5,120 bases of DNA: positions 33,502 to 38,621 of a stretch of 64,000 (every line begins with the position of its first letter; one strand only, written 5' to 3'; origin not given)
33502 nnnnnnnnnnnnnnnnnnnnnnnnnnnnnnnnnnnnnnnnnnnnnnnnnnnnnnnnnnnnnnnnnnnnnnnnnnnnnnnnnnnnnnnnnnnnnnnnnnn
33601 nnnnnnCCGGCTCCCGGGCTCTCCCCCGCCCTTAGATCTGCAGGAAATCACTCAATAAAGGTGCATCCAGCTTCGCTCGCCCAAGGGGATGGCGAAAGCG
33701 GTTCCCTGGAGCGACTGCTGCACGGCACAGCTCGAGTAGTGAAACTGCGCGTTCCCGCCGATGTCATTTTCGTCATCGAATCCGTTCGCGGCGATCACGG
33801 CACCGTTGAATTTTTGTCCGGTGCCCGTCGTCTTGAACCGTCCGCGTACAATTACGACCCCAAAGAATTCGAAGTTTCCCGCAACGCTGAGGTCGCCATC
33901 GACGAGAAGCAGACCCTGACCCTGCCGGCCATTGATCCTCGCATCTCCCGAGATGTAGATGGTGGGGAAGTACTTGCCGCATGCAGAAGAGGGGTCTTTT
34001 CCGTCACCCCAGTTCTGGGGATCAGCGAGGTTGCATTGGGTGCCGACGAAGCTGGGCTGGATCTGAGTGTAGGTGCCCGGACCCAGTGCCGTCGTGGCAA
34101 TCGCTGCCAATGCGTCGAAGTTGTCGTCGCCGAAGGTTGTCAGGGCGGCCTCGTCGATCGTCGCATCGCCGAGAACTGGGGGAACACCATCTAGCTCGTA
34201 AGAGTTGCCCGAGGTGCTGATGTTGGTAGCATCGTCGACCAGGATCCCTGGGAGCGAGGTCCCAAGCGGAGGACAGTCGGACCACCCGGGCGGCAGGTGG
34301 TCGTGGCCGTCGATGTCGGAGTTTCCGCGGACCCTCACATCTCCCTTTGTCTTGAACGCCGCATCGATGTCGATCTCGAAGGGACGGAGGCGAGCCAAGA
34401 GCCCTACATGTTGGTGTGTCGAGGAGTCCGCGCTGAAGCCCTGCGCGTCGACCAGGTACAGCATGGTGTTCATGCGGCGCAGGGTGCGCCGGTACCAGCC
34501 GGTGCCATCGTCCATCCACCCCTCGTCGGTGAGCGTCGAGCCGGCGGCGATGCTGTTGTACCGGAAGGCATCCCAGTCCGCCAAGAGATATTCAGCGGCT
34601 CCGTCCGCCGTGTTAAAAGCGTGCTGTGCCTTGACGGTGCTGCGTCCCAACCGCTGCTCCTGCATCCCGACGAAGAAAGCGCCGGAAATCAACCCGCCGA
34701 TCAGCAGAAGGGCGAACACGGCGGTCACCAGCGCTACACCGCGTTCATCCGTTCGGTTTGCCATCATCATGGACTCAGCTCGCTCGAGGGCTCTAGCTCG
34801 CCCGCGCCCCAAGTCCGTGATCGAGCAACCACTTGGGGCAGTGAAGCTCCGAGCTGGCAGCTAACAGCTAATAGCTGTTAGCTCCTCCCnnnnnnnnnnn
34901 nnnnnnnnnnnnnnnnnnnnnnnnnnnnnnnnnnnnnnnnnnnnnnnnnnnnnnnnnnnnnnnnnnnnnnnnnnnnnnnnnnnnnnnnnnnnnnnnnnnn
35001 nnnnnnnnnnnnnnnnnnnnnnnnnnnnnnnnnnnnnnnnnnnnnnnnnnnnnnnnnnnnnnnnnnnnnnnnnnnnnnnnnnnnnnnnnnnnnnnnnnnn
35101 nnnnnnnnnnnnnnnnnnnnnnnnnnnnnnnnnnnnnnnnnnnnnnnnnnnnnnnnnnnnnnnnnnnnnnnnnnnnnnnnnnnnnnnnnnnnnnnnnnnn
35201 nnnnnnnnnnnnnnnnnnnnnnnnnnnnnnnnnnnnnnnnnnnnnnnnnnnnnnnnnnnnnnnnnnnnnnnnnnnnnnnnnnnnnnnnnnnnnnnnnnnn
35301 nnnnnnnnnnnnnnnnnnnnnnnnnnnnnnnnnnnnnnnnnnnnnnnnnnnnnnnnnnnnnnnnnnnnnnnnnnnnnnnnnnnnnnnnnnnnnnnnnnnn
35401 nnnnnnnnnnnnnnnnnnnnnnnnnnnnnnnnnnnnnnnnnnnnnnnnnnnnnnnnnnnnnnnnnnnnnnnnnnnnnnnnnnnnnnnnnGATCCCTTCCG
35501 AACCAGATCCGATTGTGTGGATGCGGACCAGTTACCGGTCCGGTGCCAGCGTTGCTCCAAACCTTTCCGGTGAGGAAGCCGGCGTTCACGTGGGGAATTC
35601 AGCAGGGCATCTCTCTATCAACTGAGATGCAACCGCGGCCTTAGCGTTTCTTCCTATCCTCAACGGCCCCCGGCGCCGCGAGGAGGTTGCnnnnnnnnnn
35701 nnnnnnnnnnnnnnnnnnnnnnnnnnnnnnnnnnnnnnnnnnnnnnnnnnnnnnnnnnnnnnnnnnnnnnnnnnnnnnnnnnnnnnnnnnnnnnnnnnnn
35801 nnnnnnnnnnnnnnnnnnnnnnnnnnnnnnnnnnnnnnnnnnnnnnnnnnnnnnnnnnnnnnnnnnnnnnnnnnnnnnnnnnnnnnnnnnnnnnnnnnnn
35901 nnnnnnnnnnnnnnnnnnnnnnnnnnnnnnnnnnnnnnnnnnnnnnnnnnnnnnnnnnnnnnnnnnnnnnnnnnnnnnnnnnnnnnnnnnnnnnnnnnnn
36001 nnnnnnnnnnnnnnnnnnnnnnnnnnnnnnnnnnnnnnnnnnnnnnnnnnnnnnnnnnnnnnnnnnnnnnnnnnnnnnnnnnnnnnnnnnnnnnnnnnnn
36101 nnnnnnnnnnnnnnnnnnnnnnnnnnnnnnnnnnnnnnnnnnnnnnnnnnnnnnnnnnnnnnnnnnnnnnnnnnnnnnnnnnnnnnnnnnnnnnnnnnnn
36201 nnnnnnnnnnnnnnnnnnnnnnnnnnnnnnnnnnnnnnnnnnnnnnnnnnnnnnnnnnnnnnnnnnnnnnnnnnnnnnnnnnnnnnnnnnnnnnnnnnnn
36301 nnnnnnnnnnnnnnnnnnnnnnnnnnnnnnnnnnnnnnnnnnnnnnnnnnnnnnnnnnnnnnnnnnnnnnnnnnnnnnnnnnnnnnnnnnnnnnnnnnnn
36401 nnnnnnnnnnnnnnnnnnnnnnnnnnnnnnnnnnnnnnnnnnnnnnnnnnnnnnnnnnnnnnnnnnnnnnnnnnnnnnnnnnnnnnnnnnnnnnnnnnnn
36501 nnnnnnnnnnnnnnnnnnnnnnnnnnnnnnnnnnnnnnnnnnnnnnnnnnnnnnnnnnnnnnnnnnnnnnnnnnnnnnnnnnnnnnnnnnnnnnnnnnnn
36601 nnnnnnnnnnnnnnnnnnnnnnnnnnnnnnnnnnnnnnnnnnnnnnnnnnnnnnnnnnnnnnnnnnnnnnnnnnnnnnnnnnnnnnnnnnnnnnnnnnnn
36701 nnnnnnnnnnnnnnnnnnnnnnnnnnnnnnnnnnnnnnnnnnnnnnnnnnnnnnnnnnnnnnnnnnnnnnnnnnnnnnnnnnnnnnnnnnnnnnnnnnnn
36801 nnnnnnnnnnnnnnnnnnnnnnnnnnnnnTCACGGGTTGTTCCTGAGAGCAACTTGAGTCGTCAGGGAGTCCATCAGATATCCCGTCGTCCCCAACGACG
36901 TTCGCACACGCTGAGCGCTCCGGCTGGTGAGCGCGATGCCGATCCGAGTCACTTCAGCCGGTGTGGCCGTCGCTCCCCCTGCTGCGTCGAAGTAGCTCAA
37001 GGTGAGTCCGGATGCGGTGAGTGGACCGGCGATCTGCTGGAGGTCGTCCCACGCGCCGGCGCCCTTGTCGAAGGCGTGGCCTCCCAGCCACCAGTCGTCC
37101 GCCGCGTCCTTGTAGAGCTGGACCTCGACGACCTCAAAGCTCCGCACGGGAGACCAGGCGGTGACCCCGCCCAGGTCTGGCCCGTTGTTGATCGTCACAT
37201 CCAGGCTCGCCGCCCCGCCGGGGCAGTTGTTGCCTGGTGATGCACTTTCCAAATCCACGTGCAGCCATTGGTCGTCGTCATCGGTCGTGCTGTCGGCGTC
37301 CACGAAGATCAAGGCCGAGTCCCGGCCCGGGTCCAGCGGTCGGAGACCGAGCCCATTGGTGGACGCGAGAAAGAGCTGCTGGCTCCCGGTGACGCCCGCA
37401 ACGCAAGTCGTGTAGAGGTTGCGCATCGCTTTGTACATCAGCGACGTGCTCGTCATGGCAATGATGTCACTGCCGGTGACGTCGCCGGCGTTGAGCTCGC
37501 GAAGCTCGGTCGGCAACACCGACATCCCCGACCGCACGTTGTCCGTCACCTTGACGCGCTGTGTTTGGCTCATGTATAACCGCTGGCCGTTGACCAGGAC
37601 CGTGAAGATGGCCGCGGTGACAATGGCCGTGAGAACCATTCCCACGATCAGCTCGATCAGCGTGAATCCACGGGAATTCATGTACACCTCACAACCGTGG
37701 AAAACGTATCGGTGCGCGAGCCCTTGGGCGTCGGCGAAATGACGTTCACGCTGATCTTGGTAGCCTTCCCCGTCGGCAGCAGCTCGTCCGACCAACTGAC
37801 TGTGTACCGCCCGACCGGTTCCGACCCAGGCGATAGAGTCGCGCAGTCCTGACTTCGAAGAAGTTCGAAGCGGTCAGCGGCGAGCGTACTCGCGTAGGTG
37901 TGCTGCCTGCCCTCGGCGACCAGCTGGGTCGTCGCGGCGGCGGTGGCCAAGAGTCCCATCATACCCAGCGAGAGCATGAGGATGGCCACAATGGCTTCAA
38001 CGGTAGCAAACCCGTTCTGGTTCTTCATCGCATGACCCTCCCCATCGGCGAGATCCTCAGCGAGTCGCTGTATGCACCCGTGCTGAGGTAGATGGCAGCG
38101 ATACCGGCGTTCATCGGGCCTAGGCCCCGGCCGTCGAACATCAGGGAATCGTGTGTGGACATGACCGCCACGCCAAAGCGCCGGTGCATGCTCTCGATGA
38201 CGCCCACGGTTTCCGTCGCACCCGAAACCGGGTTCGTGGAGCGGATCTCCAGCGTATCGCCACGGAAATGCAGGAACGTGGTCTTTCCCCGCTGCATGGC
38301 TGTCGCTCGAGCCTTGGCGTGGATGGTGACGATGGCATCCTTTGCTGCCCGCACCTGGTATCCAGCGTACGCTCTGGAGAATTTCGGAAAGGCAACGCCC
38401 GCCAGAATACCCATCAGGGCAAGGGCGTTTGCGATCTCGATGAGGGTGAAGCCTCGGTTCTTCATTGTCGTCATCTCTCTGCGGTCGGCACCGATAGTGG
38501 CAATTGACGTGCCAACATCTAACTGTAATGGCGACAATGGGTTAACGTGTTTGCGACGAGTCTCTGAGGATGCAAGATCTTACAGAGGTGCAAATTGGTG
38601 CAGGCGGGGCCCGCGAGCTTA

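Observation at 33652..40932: Minor-pilin-only type IV filament module hard-wired to a sigma-54 two-component pair, with no core pilus machinery nearby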

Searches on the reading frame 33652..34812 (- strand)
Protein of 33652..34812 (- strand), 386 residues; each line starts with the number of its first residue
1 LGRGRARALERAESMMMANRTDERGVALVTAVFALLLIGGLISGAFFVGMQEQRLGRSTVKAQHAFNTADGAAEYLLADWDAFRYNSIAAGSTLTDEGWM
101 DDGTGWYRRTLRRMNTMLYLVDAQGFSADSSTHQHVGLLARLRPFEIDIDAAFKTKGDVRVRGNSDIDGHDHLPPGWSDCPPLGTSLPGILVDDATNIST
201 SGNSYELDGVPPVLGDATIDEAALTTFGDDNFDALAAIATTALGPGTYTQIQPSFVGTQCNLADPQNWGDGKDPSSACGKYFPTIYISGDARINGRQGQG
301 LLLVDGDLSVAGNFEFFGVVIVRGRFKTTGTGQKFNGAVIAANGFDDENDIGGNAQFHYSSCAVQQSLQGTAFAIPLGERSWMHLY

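Call 4: search_protein_families(library=pfam, proteins=[window:33652-34812:-], max_evalue=0.1)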
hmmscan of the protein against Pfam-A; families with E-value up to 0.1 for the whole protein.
window:33652-34812:- (386 aa): 1 family
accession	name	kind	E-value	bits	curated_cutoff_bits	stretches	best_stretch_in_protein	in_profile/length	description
PF01723.21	Chorion_1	-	0.017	15.6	22.3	1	304-364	96-155/169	Chorion protein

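Call 5: search_protein_families(library=ncbifam, proteins=[window:33652-34812:-], max_evalue=0.1)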
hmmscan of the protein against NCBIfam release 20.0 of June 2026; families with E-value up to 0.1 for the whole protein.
window:33652-34812:- (386 aa): 0 families

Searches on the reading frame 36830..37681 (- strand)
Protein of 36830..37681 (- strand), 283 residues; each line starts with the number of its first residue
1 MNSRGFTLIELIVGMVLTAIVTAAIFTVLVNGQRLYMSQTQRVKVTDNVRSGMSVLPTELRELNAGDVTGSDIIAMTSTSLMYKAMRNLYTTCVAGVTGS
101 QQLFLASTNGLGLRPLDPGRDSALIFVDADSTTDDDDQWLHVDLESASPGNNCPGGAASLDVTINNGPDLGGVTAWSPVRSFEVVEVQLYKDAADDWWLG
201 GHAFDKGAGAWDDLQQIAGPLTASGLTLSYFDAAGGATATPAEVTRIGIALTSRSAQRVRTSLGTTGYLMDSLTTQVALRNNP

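Call 4: search_protein_families(library=pfam, proteins=[window:36830-37681:-], max_evalue=0.1)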
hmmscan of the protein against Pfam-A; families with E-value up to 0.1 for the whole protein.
window:36830-37681:- (283 aa): 2 families
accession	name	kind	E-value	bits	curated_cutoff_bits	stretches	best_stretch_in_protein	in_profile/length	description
PF07963.17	N_methyl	-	1.3e-07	31.4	21.2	1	2-26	3-27/27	Prokaryotic N-terminal methylation motif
PF02028.23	BCCT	-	0.098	11.5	27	0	3-73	327-398/485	BCCT, betaine/carnitine/choline family transporter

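Call 5: search_protein_families(library=ncbifam, proteins=[window:36830-37681:-], max_evalue=0.1)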
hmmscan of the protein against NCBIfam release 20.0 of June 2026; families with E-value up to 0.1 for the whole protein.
window:36830-37681:- (283 aa): 10 families
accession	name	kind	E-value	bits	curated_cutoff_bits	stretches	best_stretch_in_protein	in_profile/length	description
TIGR02532.1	IV_pilin_GFxxxE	domain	5.8e-05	22.8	16.3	1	4-25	2-23/24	prepilin-type N-terminal cleavage/methylation domain-containing protein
NF038304.1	EPS_HpsC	equivalog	0.0017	18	200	1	3-31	20-48/318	hormogonium polysaccharide secretion pseudopilin HpsC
TIGR01708.2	typeII_sec_gspH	equivalog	0.0023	18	80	1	3-30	1-28/169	type II secretion system minor pseudopilin GspH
NF007848.0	PRK10557.1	equivalog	0.0038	16.6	120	1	2-61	9-68/192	prepilin peptidase-dependent protein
TIGR02599.1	TIGR02599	subfamily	0.0043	16.3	256.5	1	5-54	1-50/361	Verru_Chthon cassette protein C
NF038303.1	EPS_HpsB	equivalog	0.016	15.2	150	1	3-72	2-78/211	hormogonium polysaccharide secretion pseudopilin HpsB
TIGR00842.1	bcct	subfamily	0.027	13.2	407.55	1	3-73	290-362/452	BCCT family transporter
NF007800.0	PRK10506.1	equivalog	0.036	13.9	158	1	3-24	8-29/163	prepilin peptidase-dependent protein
NF004165.0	PRK05629.1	equivalog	0.04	13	301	1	28-82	10-63/319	DNA polymerase III subunit delta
NF007862.0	PRK10574.1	equivalog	0.076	13.1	138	0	2-24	3-25/145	prepilin peptidase-dependent pilin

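Call 54: find_homologous_proteins(query=window:36830-37681:-)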
Query window:36830-37681:- (283 aa): 80 proteins with E <= 0.001 among 4288 candidates.
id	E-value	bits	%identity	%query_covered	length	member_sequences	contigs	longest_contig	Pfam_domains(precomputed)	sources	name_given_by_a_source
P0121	1.8e-165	567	92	100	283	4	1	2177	PF07963.18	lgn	-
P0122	7.8e-142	489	80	100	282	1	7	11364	PF07963.18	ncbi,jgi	jgi:prepilin-type N-terminal cleavage/methylation domain-containing protein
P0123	3.8e-82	294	52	100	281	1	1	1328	PF07963.18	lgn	-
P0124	2.5e-80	288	52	99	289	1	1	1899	PF07963.18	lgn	-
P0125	3.2e-77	277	50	100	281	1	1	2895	PF07963.18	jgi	jgi:prepilin-type N-terminal cleavage/methylation domain-containing protein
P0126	2.7e-76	274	49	100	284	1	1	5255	PF07963.18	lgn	-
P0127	3.5e-76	274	50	97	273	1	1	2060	-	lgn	-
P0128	3.8e-76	274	49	100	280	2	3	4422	PF07963.18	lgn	-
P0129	5.6e-76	273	49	99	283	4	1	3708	PF07963.18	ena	-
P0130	4.2e-75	270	49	100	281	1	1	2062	PF07963.18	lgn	-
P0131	4.4e-75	270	48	99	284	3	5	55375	PF07963.18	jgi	jgi:prepilin-type N-terminal cleavage/methylation domain-containing protein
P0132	2.3e-74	268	51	100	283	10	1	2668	PF07963.18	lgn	-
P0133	2.7e-74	268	48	100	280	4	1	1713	PF07963.18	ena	-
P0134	5.1e-74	267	48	99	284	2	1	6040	PF07963.18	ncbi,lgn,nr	ncbi:MAG TPA: prepilin-type N-terminal cleavage/methylation domain-containing protein [Gemmatimonada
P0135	5.7e-74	267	50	98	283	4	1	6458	PF07963.18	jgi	-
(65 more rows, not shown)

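Call 63: predict_structure(alignment_id=A2)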
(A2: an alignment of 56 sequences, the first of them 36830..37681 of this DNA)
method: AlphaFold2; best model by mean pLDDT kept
length: 283 residues; sequences in the alignment: 56
mean_pLDDT: 91.7   pTM: 0.81
mean pLDDT of the five models: 91.7, 90.4, 90.3, 90.1, 88.4
residues with pLDDT >= 90: 216; 70-90: 58; 50-70: 8; < 50: 1
segments of 3 or more residues with pLDDT < 50: none
pLDDT, mean of each block of 10 residues (from residue 1): 69 94 93 89 93 92 86 96 95 92 89 91 91 85 95 96 90 93 97 96 95 96 97 95 96 94 89 95 61
secondary structure, 60 per line:
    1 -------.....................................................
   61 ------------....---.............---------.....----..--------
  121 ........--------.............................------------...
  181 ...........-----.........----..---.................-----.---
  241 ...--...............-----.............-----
elements in order: H8-60 E73-76 E80-92 E102-106 E121-128 E137-153 E157-165 E178-191 E197-205 E215-231 E246-260 E266-278

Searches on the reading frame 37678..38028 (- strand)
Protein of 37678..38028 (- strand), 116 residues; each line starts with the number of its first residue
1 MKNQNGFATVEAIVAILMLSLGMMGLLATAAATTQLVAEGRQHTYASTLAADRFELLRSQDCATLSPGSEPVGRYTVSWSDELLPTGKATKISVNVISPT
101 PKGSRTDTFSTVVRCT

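Call 4: search_protein_families(library=pfam, proteins=[window:37678-38028:-], max_evalue=0.1)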
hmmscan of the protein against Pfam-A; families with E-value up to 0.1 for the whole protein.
window:37678-38028:- (116 aa): 1 family
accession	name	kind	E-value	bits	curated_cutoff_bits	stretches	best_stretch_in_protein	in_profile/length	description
PF07963.17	N_methyl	-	0.042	13.9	21.2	1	1-27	1-27/27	Prokaryotic N-terminal methylation motif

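Call 5: search_protein_families(library=ncbifam, proteins=[window:37678-38028:-], max_evalue=0.1)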
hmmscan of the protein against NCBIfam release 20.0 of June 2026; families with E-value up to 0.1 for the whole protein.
window:37678-38028:- (116 aa): 3 families
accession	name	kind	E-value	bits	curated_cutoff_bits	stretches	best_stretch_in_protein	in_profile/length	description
TIGR02523.1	type_IV_pilV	equivalog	5.2e-09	36.7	52.2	1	4-64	1-61/139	type IV pilus modification protein PilV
NF047828.1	T3SSXpsI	equivalog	0.012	15.6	150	1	4-51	1-48/132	type II secretion system protein XpsI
NF041013.1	T4P_ComGE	equivalog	0.073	13.2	49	1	2-31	1-30/83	competence type IV pilus minor pilin ComGE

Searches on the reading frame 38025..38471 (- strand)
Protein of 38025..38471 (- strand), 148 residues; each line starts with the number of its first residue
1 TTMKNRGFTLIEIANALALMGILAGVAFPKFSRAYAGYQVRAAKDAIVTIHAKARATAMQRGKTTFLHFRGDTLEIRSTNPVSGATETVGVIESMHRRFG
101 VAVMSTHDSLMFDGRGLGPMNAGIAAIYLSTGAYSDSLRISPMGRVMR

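Call 4: search_protein_families(library=pfam, proteins=[window:38025-38471:-], max_evalue=0.1)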
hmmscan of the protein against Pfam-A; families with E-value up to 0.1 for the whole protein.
window:38025-38471:- (148 aa): 2 families
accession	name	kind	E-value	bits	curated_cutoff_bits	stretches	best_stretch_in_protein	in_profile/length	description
PF07963.17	N_methyl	-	9.4e-06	25.4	21.2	1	3-28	2-27/27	Prokaryotic N-terminal methylation motif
PF24149.1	K1-lyase_Rider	-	0.033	15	27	1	70-99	26-55/89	K1 capsule-specific polysaccharide lyase, Rider domain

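Call 5: search_protein_families(library=ncbifam, proteins=[window:38025-38471:-], max_evalue=0.1)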
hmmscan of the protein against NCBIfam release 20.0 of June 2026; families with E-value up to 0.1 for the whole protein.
window:38025-38471:- (148 aa): 11 families
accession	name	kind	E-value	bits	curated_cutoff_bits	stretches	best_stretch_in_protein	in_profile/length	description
TIGR01708.2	typeII_sec_gspH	equivalog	1.1e-06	28.7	80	1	6-83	2-79/169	type II secretion system minor pseudopilin GspH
NF041775.1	typeIV_PilA_Myxo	equivalog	1.3e-06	28.5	400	1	4-48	9-53/214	type IV pilin protein PilA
TIGR02532.1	IV_pilin_GFxxxE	domain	1e-05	25.2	16.3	1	6-27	2-23/24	prepilin-type N-terminal cleavage/methylation domain-containing protein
NF007862.0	PRK10574.1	equivalog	0.00052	20.2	138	1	3-44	2-39/145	prepilin peptidase-dependent pilin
TIGR01710.1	typeII_sec_gspG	equivalog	0.00072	19.6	88.85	1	6-51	1-46/134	type II secretion system major pseudopilin GspG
NF047827.1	T3SSXpsH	equivalog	0.00095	19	160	1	6-66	1-61/145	type II secretion system protein XpsH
NF009245.0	PRK12599.1-4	equivalog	0.0014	18.9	114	1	7-54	61-110/121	cation:proton antiporter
NF007800.0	PRK10506.1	equivalog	0.0039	17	158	1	3-146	6-149/163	prepilin peptidase-dependent protein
NF041013.1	T4P_ComGE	equivalog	0.0048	17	49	1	4-63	2-61/83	competence type IV pilus minor pilin ComGE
TIGR02596.1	TIGR02596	subfamily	0.011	15.9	70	1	8-63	1-56/196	Verru_Chthon cassette protein D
NF040982.1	ComGD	equivalog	0.027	14.9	70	1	5-78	1-74/139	competence type IV pilus minor pilin ComGD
